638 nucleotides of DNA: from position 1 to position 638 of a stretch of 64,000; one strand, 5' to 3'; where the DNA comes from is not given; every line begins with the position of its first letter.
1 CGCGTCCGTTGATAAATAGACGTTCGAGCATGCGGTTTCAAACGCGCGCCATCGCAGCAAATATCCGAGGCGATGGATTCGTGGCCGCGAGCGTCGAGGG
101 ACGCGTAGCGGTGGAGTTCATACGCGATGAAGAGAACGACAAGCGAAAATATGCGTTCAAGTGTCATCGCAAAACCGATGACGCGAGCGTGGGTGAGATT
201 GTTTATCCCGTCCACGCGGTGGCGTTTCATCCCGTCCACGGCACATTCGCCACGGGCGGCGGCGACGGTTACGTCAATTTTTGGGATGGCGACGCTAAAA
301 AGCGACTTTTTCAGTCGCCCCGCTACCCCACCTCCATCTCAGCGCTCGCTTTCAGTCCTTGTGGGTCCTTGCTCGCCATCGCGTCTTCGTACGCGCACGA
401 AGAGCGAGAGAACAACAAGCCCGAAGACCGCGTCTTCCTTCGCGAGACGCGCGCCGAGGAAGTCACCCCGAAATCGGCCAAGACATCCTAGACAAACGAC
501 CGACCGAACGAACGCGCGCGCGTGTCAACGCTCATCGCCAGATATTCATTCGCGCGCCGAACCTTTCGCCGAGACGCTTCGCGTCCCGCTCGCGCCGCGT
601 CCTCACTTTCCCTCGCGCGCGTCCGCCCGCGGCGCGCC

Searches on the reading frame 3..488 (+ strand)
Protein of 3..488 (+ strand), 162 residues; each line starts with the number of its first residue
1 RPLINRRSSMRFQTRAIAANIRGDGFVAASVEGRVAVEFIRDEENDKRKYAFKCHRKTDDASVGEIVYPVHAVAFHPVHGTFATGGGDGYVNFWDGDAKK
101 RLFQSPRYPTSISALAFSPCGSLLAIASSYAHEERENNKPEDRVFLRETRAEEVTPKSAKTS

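Call 61: search_protein_families(library=pfam, proteins=[window:3-488:+], max_evalue=0.00001)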
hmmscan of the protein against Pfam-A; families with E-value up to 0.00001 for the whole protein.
window:3-488:+ (162 aa): 5 families
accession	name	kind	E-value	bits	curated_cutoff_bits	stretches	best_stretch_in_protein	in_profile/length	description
PF25174.1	Beta-prop_THOC3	-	9e-10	38.4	305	1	7-129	125-233/272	THOC3 beta-propeller domain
PF23414.1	Beta-prop_EML_2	-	4.1e-09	36.7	90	1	71-129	2-59/266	Echinoderm microtubule-associated protein second beta-propeller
PF00400.38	WD40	-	2e-08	34.8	27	0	69-95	13-39/39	WD domain, G-beta repeat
PF24814.1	WD40_Prp19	-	2.4e-06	27.2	320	1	66-128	90-154/281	Prp19 WD40 domain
PF24817.1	WD40_WDHD1_1st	-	2.9e-06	27.1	109.9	0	57-101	118-162/291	WDHD1 first WD40 domain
